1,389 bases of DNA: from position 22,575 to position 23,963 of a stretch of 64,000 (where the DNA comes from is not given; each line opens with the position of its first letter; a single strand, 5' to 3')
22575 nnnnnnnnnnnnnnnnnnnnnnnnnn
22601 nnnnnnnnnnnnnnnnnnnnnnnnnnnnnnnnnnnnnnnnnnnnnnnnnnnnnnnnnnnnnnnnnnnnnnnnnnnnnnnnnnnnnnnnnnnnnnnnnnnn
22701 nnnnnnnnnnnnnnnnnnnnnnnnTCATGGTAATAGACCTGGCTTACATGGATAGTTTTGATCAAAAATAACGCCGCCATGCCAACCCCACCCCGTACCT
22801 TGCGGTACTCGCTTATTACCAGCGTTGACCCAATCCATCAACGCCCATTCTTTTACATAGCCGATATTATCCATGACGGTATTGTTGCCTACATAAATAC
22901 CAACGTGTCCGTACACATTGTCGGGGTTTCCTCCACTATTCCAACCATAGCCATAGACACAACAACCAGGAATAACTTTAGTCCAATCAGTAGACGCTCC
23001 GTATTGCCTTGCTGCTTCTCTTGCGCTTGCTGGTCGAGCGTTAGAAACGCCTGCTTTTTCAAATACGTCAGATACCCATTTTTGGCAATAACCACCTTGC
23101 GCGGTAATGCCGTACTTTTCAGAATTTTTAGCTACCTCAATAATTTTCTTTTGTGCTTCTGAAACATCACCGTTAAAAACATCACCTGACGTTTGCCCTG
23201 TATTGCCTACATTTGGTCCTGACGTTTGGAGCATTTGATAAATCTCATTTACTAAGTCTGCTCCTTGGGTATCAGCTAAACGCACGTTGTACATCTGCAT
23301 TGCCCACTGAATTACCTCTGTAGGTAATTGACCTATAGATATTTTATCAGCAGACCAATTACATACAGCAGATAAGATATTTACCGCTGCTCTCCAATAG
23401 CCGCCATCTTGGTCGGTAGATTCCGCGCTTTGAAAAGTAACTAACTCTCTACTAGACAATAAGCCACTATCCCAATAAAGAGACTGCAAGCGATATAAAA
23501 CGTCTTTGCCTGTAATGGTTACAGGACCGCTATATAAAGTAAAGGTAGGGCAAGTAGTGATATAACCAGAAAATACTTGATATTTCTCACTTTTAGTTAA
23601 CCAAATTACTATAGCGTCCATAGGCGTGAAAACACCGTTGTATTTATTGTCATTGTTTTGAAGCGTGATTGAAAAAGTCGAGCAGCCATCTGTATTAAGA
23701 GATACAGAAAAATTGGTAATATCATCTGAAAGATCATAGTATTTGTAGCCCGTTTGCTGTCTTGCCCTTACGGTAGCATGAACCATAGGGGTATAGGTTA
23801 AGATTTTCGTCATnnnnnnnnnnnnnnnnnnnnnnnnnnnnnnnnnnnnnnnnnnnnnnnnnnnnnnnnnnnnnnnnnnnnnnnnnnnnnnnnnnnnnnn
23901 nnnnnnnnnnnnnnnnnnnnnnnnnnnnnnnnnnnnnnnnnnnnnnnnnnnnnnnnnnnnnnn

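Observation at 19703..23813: Three tandem paralogous tail-associated lysins with swapped catalytic domains (lysozyme-like, NlpC/P60, CHAP)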

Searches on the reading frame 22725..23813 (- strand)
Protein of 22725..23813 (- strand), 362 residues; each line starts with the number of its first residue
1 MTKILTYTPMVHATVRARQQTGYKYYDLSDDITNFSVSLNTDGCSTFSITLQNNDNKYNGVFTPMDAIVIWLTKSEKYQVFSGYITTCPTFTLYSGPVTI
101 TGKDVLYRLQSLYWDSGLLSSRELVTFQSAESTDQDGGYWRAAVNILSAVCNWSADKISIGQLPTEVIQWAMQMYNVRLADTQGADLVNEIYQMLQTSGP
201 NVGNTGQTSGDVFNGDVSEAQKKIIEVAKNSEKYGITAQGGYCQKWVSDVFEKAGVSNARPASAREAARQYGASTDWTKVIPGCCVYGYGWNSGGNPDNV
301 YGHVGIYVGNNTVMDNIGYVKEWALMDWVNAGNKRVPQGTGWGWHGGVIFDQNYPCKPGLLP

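Call 3: search_protein_families(library=pfam, proteins=[window:22725-23813:-], max_evalue=0.01)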
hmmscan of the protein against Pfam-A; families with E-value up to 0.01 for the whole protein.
window:22725-23813:- (362 aa): 0 families

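Call 5: search_protein_families(library=phrogs, proteins=[window:22725-23813:-], max_evalue=0.01)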
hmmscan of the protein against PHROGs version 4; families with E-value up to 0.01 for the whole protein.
window:22725-23813:- (362 aa): 2 families
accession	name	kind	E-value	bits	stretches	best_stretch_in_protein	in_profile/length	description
phrog_2810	-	head and packaging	4.2e-28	99.1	1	3-239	48-288/952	virion structural protein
phrog_329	-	tail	0.00035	19.9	1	192-314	513-627/949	minor tail protein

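Call 11: search_solved_structures(query=window:22725-23813:-, max_evalue=1, show_alignments=2)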
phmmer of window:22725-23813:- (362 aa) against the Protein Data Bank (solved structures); distinct sequences matched with E-value up to 1: 0.

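Call 14: find_homologous_proteins(query=window:22725-23813:-, max_evalue=0.001)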
Query window:22725-23813:- (362 aa): 87 proteins with E <= 0.001 among 1896 candidates.
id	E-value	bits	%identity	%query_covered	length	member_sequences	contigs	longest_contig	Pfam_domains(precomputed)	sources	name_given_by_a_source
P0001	1.6e-247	839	99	100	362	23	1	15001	-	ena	-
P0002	2.2e-173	595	70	100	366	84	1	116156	-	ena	-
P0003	3.3e-171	588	67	100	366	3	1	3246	-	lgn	-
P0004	5.5e-144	498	60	100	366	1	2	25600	-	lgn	-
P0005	6.2e-111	389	82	56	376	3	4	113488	PF18013.7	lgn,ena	-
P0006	4.4e-93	330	70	56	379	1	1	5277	PF18013.7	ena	-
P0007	5.8e-92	327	69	56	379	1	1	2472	PF18013.7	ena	-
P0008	1.6e-91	325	69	56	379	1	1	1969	PF18013.7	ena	-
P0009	8.9e-80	287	62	56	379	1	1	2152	PF18013.7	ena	-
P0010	1.8e-79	286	61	58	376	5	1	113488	PF18013.7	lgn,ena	-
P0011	3.7e-79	285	61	56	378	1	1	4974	PF18013.7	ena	-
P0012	1.1e-77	280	64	56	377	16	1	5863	PF18013.7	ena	-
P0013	4.8e-75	271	61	56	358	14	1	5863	PF25309.2,PF05382.20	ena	-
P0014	1.9e-72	263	58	56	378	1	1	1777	PF18013.7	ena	-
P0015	2.1e-72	262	55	63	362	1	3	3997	PF25309.2,PF05382.20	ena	-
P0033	5.3e-37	146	30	95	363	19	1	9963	PF05257.23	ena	-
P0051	9.2e-11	60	36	36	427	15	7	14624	PF11932.14,PF05257.23,PF24568.2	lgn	-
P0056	1.0e-9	56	34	36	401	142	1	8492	PF05257.23,PF24568.2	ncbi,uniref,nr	ncbi:coiled-coil domain-containing protein [Candidatus Collinsella stercoripullorum]|uniref:coiled-c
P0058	1.7e-9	55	37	30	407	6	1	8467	PF05257.23,PF24423.3,PF24568.2,PF28019.1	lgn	-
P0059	1.8e-9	55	36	36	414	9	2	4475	PF05257.23,PF24568.2,PF28019.1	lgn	-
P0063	3.9e-9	54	35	36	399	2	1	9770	PF05257.23,PF24568.2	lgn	-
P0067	6.0e-9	54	36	30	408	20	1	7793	PF05257.23,PF24568.2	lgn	-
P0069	9.6e-9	53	36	36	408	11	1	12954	PF05257.23,PF24568.2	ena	-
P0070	1.2e-8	53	39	30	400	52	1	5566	PF05257.23,PF24568.2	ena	-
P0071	1.6e-8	52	37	30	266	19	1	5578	PF05257.23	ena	-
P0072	2.0e-8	52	36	30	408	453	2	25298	PF05257.23,PF24568.2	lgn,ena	-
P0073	2.7e-8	51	36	30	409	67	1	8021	PF05257.23,PF24568.2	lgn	-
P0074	2.9e-8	51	36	30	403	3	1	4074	PF05257.23,PF24568.2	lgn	-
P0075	3.0e-8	51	38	30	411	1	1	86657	PF05257.23,PF24568.2,PF28019.1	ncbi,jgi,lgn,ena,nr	ncbi:MAG: hypothetical protein E7001_01675 [Coriobacteriaceae bacterium]|nr:hypothetical protein [Co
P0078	6.3e-8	50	37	31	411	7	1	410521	PF05257.23,PF02050.23,PF24568.2,PF28019.1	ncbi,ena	-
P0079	7.1e-8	50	34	36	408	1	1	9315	PF05257.23,PF24568.2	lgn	-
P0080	7.2e-8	50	30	42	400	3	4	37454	PF05257.23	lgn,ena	-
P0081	2.0e-7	49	35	30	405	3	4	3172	PF05257.23,PF24568.2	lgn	-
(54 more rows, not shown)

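Call 34: predict_structure(alignment_id=A2)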
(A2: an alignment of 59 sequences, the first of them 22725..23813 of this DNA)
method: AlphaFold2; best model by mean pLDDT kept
length: 362 residues; sequences in the alignment: 59
mean_pLDDT: 74.4   pTM: 0.45
mean pLDDT of the five models: 74.4, 72.8, 72.6, 71.3, 71.0
residues with pLDDT >= 90: 146; 70-90: 81; 50-70: 59; < 50: 76
segments of 3 or more residues with pLDDT < 50: 1-7, 127-132, 134-136, 158-214, 335-337
pLDDT, mean of each block of 10 residues (from residue 1): 47 91 93 90 85 92 90 80 89 85 78 58 49 50 56 53 38 43 41 37 33 69 97 96 95 93 91 94 89 59 92 94 88 59 93 92 75
secondary structure, 60 per line:
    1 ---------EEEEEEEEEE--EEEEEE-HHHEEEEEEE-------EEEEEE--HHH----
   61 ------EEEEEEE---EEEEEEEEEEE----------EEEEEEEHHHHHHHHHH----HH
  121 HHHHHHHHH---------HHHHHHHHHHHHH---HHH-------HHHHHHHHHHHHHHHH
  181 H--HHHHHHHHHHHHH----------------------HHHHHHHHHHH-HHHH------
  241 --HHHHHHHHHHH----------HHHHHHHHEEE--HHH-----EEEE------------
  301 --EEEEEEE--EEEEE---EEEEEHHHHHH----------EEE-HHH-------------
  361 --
elements in order: E10-19 E22-27 E32-38 E46-51 E67-73 E77-87 E98-104 H105-114 H119-129 H139-151 H165-181 H184-196 H219-229 H231-234 H243-253 H264-271 E272-274 E285-288 E303-309 E312-316 E320-324 H325-330 E341-343

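Call 64: search_protein_families(library=ncbifam, proteins=[window:22725-23813:-], max_evalue=0.01)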
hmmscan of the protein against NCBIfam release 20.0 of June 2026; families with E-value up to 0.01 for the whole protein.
window:22725-23813:- (362 aa): 0 families

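Call 76: search_protein_families(library=pfam, alignment_id=A5, max_evalue=0.001)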
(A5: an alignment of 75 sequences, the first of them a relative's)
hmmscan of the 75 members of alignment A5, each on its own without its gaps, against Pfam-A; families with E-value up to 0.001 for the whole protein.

A. member 1, P0002 (366 aa): 1 family
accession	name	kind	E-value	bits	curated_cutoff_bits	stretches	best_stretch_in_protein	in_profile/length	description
PF00877.26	NLPC_P60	-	0.00022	21.6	23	1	239-321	7-81/105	NlpC/P60 family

B. families by the number of members that match (of 75 scanned): 9 families
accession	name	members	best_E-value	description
PF00877.26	NLPC_P60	17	2.3e-21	NlpC/P60 family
PF25309.1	ELLD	9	2.2e-18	Endolysin-like domain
PF18013.6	Phage_lysozyme2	8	4.5e-32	Phage tail lysozyme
PF05382.19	Amidase_5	7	5e-13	Bacteriophage peptidoglycan hydrolase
PF05257.22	CHAP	6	8.4e-13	CHAP domain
PF01551.29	Peptidase_M23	3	6.7e-32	Peptidase family M23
PF01464.25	SLT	1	1.1e-09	Transglycosylase SLT domain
PF05708.18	Peptidase_C92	1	0.0003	Permuted papain-like amidase enzyme, YaeF/YiiX, C92 family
PF13529.12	Peptidase_C39_2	1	0.00071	Peptidase_C39 like family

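Call 101: find_encoding_contigs(protein=P0005, flank=9000, max_places=2)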
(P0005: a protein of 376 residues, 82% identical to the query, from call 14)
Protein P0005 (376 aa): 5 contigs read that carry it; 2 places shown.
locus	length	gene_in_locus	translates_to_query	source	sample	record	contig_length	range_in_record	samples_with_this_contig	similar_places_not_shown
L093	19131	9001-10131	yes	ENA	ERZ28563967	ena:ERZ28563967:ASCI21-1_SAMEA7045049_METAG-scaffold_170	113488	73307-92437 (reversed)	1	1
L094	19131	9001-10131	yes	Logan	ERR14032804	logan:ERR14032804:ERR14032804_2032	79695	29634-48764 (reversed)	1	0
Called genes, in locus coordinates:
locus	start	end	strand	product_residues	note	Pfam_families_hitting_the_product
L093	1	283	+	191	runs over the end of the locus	-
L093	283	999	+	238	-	-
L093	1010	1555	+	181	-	-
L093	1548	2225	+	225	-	-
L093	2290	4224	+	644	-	PF17482:Phage_sheath_1C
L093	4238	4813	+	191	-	-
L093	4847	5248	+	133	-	-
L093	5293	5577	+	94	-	-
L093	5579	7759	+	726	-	-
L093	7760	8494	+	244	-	-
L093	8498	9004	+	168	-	-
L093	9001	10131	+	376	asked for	PF18013:Phage_lysozyme2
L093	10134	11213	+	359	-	PF25309:ELLD (faint), PF05382:Amidase_5 (weak)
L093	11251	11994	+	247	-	PF13529:Peptidase_C39_2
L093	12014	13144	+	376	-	PF18013:Phage_lysozyme2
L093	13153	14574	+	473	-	-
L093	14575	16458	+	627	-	-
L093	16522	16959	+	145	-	PF10934:Sheath_initiator (faint)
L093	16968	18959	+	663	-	PF04865:Baseplate_J, PF26079:Baseplate_J_C (weak)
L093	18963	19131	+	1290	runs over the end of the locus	PF23970:DUF7297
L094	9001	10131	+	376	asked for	PF18013:Phage_lysozyme2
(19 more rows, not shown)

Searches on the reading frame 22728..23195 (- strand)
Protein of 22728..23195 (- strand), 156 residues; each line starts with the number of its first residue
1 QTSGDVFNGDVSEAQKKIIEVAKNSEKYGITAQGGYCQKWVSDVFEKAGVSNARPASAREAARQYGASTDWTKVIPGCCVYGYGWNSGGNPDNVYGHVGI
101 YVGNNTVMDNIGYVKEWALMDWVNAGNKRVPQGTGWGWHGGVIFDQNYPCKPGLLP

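Call 39: search_protein_families(library=pfam, proteins=[window:22728-23195:-], max_evalue=1)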
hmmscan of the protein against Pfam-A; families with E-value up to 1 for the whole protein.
seq(156 aa): 2 families
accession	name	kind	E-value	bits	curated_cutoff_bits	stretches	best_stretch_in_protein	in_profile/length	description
PF00877.26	NLPC_P60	-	0.015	15.7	23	1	30-110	9-80/105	NlpC/P60 family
PF05708.18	Peptidase_C92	-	0.027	15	27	0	13-52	79-125/166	Permuted papain-like amidase enzyme, YaeF/YiiX, C92 family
